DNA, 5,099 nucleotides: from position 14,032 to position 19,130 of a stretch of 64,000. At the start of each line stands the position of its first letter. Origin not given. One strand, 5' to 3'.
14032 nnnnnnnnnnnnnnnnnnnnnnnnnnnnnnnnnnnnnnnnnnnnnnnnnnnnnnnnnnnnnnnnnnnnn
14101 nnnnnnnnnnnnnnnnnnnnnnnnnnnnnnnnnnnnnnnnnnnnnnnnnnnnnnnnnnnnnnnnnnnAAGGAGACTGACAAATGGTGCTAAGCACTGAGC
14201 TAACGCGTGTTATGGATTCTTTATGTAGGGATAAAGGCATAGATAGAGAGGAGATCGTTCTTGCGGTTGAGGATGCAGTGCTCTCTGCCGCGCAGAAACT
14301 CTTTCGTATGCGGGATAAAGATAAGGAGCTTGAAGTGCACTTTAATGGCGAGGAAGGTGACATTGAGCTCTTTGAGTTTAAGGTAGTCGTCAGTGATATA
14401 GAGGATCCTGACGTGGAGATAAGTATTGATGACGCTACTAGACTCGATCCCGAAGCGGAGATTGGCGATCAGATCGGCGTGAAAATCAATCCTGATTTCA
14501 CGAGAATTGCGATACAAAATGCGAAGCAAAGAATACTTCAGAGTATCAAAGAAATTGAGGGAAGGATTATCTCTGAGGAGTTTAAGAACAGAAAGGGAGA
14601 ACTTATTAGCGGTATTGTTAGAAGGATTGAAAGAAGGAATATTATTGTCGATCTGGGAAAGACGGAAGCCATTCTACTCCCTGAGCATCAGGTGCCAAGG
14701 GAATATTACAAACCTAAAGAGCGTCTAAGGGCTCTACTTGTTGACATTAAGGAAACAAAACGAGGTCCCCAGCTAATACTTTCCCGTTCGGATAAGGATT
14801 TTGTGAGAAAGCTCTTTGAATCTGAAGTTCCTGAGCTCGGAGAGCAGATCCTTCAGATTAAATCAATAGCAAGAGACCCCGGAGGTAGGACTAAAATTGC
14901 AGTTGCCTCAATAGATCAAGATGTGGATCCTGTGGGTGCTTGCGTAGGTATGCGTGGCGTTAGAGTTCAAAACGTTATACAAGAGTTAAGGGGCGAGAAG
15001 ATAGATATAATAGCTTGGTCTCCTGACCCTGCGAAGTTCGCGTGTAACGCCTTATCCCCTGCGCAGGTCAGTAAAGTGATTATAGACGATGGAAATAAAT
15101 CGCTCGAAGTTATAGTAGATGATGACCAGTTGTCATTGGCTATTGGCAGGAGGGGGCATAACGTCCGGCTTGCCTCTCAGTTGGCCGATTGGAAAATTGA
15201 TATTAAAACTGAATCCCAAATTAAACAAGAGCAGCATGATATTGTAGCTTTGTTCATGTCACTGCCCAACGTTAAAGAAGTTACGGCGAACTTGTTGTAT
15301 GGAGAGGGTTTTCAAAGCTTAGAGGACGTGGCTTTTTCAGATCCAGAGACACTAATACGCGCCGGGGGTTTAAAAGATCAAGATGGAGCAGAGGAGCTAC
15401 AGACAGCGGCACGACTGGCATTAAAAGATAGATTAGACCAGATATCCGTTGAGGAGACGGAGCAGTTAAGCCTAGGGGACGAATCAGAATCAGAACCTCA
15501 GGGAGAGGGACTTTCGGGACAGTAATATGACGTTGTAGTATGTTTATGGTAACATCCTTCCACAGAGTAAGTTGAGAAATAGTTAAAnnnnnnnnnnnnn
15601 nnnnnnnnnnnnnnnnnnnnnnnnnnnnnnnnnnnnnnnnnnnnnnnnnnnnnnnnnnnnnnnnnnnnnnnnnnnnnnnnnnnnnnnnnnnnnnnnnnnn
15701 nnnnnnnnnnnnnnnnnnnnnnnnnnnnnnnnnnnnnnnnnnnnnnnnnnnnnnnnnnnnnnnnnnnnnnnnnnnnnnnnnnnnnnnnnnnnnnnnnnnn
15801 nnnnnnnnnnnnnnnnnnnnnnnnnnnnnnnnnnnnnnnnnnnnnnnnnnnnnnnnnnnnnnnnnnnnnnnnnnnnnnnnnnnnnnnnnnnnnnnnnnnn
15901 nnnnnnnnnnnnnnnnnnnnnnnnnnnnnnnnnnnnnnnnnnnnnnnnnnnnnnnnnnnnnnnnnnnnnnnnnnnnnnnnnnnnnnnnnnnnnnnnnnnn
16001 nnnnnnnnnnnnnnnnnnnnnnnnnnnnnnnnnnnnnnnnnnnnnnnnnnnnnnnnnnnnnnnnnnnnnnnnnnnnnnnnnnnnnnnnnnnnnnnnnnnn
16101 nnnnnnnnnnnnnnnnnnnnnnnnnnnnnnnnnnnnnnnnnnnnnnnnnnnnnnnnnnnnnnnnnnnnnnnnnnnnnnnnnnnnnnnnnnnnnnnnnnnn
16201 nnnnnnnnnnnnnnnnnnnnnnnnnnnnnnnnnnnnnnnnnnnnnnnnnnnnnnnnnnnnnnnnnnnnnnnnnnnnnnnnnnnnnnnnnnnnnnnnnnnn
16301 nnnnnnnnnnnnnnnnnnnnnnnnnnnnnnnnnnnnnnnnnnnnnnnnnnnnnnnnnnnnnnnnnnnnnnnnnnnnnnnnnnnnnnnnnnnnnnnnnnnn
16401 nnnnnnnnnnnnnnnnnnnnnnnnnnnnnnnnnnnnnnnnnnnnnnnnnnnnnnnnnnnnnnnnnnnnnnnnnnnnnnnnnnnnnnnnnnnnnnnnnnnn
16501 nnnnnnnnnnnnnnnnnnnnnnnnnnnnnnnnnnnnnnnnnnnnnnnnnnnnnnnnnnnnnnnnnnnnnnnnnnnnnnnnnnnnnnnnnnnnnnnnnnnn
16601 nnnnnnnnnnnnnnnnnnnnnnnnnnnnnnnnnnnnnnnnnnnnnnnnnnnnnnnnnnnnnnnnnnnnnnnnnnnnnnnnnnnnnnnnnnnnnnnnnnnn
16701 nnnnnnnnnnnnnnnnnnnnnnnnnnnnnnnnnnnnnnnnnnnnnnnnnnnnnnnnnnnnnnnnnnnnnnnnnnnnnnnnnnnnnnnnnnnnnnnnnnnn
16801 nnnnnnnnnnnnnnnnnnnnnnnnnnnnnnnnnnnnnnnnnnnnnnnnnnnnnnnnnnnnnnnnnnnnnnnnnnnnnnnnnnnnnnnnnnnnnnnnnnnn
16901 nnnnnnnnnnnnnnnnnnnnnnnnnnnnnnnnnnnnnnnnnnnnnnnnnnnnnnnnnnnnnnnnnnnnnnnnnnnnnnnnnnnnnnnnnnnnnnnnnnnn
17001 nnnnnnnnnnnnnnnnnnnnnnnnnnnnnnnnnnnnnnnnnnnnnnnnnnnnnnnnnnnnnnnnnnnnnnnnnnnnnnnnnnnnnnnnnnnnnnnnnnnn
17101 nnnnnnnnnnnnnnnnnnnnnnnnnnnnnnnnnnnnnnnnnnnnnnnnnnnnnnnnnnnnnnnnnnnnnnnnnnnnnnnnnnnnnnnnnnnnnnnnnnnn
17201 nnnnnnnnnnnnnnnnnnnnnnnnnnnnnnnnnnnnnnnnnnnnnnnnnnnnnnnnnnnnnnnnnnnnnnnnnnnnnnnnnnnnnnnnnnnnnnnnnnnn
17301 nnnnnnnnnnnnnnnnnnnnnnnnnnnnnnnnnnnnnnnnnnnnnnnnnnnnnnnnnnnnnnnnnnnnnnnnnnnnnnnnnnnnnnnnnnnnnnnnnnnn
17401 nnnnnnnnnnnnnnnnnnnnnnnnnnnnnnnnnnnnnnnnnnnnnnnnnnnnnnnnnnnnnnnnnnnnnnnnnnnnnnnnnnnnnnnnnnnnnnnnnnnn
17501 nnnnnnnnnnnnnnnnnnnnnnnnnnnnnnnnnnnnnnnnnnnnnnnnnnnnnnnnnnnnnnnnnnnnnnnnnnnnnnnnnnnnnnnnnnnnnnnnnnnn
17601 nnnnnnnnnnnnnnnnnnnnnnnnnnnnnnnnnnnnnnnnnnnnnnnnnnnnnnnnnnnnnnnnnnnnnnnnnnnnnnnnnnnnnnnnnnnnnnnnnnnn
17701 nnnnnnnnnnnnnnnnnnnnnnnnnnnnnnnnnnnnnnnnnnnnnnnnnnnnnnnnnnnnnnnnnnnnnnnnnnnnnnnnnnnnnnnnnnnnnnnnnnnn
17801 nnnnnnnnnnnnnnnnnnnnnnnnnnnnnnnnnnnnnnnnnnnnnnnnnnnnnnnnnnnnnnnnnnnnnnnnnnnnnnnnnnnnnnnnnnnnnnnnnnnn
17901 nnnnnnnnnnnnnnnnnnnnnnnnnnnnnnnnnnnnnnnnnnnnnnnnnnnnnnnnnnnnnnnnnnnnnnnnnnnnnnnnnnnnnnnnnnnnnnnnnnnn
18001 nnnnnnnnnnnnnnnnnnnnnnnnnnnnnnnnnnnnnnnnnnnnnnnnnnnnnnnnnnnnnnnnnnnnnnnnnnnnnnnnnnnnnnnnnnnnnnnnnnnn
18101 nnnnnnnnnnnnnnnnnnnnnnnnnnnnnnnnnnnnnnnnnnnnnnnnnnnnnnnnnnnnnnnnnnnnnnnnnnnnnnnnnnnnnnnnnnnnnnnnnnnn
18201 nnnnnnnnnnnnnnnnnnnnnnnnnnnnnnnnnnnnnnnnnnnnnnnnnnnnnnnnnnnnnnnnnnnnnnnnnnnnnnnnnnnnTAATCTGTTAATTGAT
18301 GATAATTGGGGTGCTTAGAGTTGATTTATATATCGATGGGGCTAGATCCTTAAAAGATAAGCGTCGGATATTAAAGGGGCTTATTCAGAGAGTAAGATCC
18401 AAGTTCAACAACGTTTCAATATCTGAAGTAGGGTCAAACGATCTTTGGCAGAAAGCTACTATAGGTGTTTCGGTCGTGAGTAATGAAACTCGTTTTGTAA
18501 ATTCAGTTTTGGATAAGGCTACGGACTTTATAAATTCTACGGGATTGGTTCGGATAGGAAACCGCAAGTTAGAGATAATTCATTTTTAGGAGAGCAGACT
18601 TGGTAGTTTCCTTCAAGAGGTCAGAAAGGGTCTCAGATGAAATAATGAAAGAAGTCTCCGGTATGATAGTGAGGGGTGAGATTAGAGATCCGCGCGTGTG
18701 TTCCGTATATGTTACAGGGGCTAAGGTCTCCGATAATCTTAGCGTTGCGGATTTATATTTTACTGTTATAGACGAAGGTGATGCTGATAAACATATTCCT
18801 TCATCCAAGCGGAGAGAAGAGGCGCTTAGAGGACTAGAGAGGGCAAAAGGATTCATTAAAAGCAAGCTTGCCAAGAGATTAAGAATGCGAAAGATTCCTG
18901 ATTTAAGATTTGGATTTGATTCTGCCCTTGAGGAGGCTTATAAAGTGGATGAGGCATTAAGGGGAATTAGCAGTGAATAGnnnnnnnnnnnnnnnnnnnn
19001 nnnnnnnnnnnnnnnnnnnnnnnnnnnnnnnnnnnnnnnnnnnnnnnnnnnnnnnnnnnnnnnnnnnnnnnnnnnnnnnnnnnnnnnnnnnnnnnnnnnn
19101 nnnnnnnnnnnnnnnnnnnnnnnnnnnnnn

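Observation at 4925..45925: Pair of diverged ~170-bp repeat elements in inverted orientation bracket a 40.6 kb segment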

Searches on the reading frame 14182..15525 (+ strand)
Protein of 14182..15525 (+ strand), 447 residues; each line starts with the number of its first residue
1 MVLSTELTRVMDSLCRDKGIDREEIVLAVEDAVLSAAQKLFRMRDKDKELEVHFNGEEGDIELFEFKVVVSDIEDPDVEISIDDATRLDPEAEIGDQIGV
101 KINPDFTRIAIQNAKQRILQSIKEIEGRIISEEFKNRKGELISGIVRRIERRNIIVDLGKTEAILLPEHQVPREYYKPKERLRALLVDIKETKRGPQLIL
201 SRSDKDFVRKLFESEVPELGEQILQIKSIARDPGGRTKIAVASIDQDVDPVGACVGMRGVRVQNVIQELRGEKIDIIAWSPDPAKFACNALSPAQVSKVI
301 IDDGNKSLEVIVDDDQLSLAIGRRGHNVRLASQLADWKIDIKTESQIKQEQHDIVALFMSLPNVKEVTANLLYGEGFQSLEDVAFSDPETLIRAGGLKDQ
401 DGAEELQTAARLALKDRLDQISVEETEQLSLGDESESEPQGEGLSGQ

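Call 41: search_protein_families(library=pfam, proteins=[window:14182-15525:+], max_evalue=0.0001)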
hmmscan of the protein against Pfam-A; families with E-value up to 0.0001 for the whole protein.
window:14182-15525:+ (447 aa): 2 families
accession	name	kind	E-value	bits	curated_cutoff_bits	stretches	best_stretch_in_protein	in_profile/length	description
PF08529.16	NusA_N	-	5.5e-32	110.9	23.8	1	6-126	1-117/119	NusA N-terminal domain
PF13184.12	KH_5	-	2.8e-29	101.5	27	1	233-301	1-69/69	NusA-like KH domain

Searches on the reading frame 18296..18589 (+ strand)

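Call 42: search_protein_families(library=pfam, proteins=[window:18296-18589:+], max_evalue=0.0001)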
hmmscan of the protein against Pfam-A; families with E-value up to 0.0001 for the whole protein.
window:18296-18589:+ (97 aa): 1 family
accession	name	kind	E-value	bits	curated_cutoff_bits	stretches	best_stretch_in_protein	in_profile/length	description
PF04456.17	DUF503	-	1.6e-29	102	22.4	1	4-87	1-83/88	Protein of unknown function (DUF503)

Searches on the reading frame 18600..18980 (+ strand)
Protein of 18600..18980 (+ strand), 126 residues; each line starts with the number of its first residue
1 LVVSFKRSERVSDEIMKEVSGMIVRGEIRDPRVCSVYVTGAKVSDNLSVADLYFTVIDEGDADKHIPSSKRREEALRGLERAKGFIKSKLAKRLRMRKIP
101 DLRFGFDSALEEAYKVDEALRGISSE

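Call 42: search_protein_families(library=pfam, proteins=[window:18600-18980:+], max_evalue=0.0001)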
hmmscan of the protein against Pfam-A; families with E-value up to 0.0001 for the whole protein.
window:18600-18980:+ (126 aa): 1 family
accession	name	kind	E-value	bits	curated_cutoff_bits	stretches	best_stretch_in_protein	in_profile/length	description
PF02033.23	RBFA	-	9.2e-27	93.8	34.7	1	7-120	1-105/105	Ribosome-binding factor A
